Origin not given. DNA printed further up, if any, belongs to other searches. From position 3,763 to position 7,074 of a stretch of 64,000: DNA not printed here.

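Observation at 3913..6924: Covalently duplicated PilB/GspE secretion ATPase: two complete motor modules in one 1003-aa protein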

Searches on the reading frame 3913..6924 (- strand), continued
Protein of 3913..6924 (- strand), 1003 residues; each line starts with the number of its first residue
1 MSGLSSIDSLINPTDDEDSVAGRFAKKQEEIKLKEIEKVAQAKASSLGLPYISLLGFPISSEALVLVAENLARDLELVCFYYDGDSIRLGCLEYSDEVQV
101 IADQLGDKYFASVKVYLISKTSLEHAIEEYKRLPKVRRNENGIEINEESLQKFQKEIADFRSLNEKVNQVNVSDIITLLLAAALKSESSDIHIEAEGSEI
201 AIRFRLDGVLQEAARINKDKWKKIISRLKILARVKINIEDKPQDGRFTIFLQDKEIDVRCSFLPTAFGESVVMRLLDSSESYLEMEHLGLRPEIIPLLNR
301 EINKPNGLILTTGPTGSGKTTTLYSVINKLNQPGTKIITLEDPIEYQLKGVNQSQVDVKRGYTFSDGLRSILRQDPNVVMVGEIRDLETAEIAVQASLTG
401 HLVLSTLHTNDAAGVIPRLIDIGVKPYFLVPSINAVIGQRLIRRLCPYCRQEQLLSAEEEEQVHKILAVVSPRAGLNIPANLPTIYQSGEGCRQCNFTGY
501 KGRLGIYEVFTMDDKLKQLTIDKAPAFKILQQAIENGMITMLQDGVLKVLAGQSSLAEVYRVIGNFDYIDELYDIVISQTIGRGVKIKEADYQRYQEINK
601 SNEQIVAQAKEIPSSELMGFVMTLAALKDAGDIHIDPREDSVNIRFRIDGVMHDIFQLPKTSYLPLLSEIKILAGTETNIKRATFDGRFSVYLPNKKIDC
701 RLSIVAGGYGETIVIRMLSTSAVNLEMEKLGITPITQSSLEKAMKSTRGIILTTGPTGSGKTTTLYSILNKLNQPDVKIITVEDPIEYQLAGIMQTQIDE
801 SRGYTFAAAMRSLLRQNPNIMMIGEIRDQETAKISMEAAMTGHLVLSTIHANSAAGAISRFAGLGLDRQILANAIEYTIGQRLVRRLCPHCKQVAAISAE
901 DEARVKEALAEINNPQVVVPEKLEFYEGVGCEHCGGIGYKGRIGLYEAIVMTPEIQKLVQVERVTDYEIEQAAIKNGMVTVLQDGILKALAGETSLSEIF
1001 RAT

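Call 14: find_encoding_contigs(protein=P0081, flank=10000, max_places=2)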
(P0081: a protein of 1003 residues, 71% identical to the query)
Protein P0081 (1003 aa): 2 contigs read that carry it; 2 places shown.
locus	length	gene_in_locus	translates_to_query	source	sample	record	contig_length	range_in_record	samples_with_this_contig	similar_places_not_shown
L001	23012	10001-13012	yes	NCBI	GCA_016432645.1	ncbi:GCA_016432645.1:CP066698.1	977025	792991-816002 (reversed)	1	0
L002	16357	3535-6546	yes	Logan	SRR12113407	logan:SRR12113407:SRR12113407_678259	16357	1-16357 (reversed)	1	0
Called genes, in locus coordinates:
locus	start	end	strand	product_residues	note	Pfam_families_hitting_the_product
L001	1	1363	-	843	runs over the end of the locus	PF00521:DNA_topoisoIV, PF03989:DNA_gyraseA_C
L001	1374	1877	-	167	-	-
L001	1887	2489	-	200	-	PF00334:NDK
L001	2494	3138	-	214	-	PF13483:Lactamase_B_3, PF12706:Lactamase_B_2 (weak)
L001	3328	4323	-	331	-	-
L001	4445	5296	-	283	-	PF00753:Lactamase_B, PF23023:Anti-Pycsar_Apyc1 (weak), PF12706:Lactamase_B_2 (weak)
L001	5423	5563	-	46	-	-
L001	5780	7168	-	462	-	PF00587:tRNA-synt_2b, PF03129:HGTP_anticodon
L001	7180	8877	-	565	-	PF03485:Arg_tRNA_synt_N, PF00750:tRNA-synt_1d, PF05746:DALR_1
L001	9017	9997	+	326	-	-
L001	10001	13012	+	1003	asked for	PF05157:MshEN (weak), PF25199:nSTAND_NTPase5 (faint), PF00437:T2SSE, PF16796:Microtub_bd (faint), PF00004:AAA (faint), PF00005:ABC_tran (faint), PF01637:ATPase_2 (faint), PF00437:T2SSE, +10 more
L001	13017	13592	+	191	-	PF01997:Translin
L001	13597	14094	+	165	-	PF00149:Metallophos, PF12850:Metallophos_2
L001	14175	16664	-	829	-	PF00005:ABC_tran (faint), PF02463:SMC_N (faint), PF03193:RsgA_GTPase (faint), PF13191:AAA_16 (faint), PF13401:AAA_22 (faint), PF13476:AAA_23 (faint), PF13481:AAA_25 (faint), PF17755:UvrA_DNA-bind, +4 more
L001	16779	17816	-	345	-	PF13091:PLDc_2, PF00614:PLDc (weak), PF13091:PLDc_2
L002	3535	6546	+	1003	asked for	PF05157:MshEN (weak), PF25199:nSTAND_NTPase5 (faint), PF00437:T2SSE, PF16796:Microtub_bd (faint), PF00004:AAA (faint), PF00005:ABC_tran (faint), PF01637:ATPase_2 (faint), PF00437:T2SSE, +10 more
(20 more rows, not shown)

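Call 21: search_protein_families(library=ncbifam, proteins=[window:3913-6924:-], max_evalue=0.01)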
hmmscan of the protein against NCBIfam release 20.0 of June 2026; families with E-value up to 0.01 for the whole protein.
window:3913-6924:- (1003 aa): 65 families (the best 25 are shown)
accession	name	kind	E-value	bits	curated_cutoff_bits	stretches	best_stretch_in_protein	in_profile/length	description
TIGR02533.1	type_II_gspE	equivalog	2.5e-274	910.3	630.25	2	103-562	38-485/486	type II secretion system ATPase GspE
TIGR02538.1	type_IV_pilB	equivalog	4.5e-262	870.7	675.65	2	35-562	42-561/564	type IV-A pilus assembly ATPase PilB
NF007755.0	PRK10436.1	equivalog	1.3e-234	779.1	617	2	150-565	63-461/465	type II secretion system protein GspE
NF053534.1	T4PilAsmATPsTfpB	equivalog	8.1e-223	741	850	2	70-563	100-582/584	type IV pilus assembly ATPase TfpB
NF041000.1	ATPase_ComGA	equivalog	1e-144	480.5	300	2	179-443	3-266/267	competence type IV pilus ATPase ComGA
TIGR01420.1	pilT_fam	subfamily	1.8e-98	330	319.1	2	177-423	3-243/343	PilT/PilU family type 4a pilus ATPase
TIGR02525.1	plasmid_TraJ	equivalog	1.1e-54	185.9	368.3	2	738-864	139-272/372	plasmid transfer ATPase TraJ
TIGR02524.1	dot_icm_DotB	equivalog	1.1e-43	149.8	463.3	2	302-421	130-258/358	Dot/Icm type IV secretion system ATPase DotB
NF058587.1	archaellum_moto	equivalog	3.6e-36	125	550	2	751-863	278-395/527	archaellum flagellar ATPase motor FlaI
TIGR02782.1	TrbB_P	equivalog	2.4e-31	109.2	304.55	2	732-864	121-255/303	P-type conjugative transfer ATPase TrbB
TIGR02788.1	VirB11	equivalog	6.8e-28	97.6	249.95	2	721-869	118-270/308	P-type DNA transfer ATPase VirB11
NF010469.0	PRK13894.1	subfamily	7.1e-27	94.6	508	2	712-881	112-284/320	conjugal transfer ATPase TrbB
TIGR03819.1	heli_sec_ATPase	hypoth_equivalog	4.3e-25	88.6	373.15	2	709-876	138-316/340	TadA family conjugal transfer-associated ATPase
NF010407.0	PRK13833.1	subfamily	9.7e-24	84.4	499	2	733-864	130-262/323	conjugal transfer protein TrbB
NF053672.1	bindosome_BasE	exception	1e-21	77.3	1000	2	752-864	274-391/512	bindosome assembly system ATPase subunit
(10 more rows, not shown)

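Call 22: search_solved_structures(query=window:3913-6924:-, max_evalue=1e-20)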
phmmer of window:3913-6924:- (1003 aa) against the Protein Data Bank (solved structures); distinct sequences matched with E-value up to 1e-20: 20.
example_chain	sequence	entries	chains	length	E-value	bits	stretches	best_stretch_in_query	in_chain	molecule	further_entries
3jc8_Ba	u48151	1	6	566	3e-104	353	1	37-560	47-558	Type IV-A pilus assembly ATPase PilB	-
5tsg_B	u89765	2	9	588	2.4e-100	340.1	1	45-563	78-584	Type IV pilus biogenesis ATPase PilB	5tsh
6olj_C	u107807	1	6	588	4.7e-100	339.1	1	45-563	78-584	Type IV pilus biogenesis ATPase PilB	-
5zfr_A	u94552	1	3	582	5.9e-100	338.8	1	46-563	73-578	Type IV pilus biogenesis ATPase PilB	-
4pht_A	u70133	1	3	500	1.7e-96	327.4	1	153-562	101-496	General secretory pathway protein E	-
1p9r_A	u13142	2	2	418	1.5e-95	324.2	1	155-561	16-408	General secretion pathway protein E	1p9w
4ksr_A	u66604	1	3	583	1.5e-95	324.2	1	157-563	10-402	Type II secretion system protein E, Hemolysin-coregulated protein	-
4kss_A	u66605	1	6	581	1.9e-95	323.9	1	157-563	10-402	Type II secretion system protein E, hemolysin-coregulated protein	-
6f8l_G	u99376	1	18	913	1.6e-90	307.6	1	36-452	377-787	Type IV pilus assembly protein PilF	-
5oiu_A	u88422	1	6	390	3.8e-89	303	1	626-1001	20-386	Type IV pilus assembly protein PilF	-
5it5_F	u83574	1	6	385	4.7e-89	302.7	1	624-1001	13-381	ATP binding motif-containing protein PilF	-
6ejf_A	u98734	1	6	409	6.1e-89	302.4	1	625-1001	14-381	Type IV pilus assembly protein PilF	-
5fl3_A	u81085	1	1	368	1.5e-33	119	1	178-423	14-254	PILI RETRACTION PROTEIN PILT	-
2ewv_A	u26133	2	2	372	2.7e-33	118.2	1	181-423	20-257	twitching motility protein PilT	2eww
2gsz_A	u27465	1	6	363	4.1e-33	117.6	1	271-423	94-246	twitching motility protein PilT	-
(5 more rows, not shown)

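Call 30: search_protein_representatives(protein=window:3913-6924:-)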
Query: 1003 residues. Proteins with E-value up to 0.001 (for the whole library): 56745; up to 1e-10: 36095; up to 1e-30: 15960. The best 150 are listed.
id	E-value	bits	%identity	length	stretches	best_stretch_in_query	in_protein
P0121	0.0e+00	1380.6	60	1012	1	15-1002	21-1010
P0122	0.0e+00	1067.1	43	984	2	36-897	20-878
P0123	1.8e-280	949.4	45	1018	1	22-1003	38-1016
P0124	1.4e-248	843.9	42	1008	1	37-1003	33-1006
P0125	1.1e-246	837.6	43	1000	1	26-1001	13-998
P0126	2.9e-240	816.4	42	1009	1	34-1002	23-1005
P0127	1.3e-226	771.2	40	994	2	32-565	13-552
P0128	1.3e-225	767.9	42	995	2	25-566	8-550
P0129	1.0e-218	745.1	40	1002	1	31-1001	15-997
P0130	1.2e-214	731.6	39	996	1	29-1001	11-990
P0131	1.1e-209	715.2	38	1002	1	24-1001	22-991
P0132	7.0e-208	709.2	40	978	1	36-955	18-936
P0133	2.8e-205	700.6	38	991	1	32-1001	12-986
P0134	2.0e-175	601.8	40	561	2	577-1001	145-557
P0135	1.1e-167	576.2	45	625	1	127-734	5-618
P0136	1.3e-163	562.8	37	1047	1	167-1001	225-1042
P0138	2.7e-154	531.9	47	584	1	12-563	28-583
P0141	6.8e-144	497.5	45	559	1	24-564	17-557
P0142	1.4e-142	493.2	44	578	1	20-563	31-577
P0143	3.0e-141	488.7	43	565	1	22-565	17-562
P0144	3.8e-141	488.4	44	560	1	35-562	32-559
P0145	5.0e-140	484.7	39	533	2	615-1003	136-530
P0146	5.4e-138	478.0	44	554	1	31-565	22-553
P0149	3.9e-136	471.8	44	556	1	18-563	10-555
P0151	4.8e-134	464.9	46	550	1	29-564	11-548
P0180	6.9e-121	421.3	41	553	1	31-564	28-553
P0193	1.4e-118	413.7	42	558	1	31-565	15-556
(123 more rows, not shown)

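Call 34: predict_structure(alignment_id=A1)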
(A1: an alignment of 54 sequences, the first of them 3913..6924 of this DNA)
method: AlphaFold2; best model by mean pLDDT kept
length: 1003 residues; sequences in the alignment: 54
mean_pLDDT: 76.4   pTM: 0.47
mean pLDDT of the five models: 76.4, 76.3, 72.0, 70.5, 70.4
residues with pLDDT >= 90: 56; 70-90: 703; 50-70: 191; < 50: 53
segments of 3 or more residues with pLDDT < 50: 1-5, 136-140, 354-358, 576-582, 675-683, 721-723, 791-804
pLDDT, mean of each block of 10 residues (from residue 1): 47 56 69 77 83 80 75 86 81 87 78 87 84 53 60 64 73 75 77 82 77 81 77 71 77 74 81 73 73 86 86 77 78 66 56 48 59 70 80 82 85 84 85 89 89 85 75 70 86 80 87 83 79 83 91 91 78 49 66 80 76 76 82 84 78 79 72 53 58 75 72 76 58 77 81 77 77 70 55 46 55 70 79 83 85 86 83 87 85 88 89 84 87 75 85 87 85 88 90 88 80
secondary structure, 60 per line:
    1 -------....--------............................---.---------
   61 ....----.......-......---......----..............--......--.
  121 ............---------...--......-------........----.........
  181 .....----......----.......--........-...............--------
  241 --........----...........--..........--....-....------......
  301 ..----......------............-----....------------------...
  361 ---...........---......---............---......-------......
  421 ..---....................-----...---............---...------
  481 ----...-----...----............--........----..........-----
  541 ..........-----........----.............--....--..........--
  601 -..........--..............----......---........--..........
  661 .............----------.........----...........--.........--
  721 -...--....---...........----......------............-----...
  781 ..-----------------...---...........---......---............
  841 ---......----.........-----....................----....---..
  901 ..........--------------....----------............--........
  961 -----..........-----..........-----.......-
elements in order (helices of 4 or more, strands of 3 or more residues): H8-11 H20-47 H61-64 H69-75 E77-82 E86-91 H96-109 E112-117 H120-132 E142-144 H147-152 H160-167 H172-185 E190-195 E200-206 E209-216 H218-232 E243-250 E255-265 E268-277 H280-283 H285-288 H295-302 E307-312 H319-330 E336-339 H364-374 E378-383 H387-398 E402-407 H415-422 H426-432 E433-445 E451-453 H457-468 E485-487 E500-511 H514-521 H526-535 H541-550 H556-563 H568-580 E583-586 H589-598 H602-611 H614-627 E632-637 E641-648 E651-659 H660-673 E684-692 E697-707 E710-718 H727-730 H734-744 E749-754 H761-772 E778-782 H806-816 E820-825 H829-840 E844-849 H854-862 H868-874 E875-887 E892-895 H899-910 E925-928 E939-950 H953-960 H966-975 H981-990 H996-1002
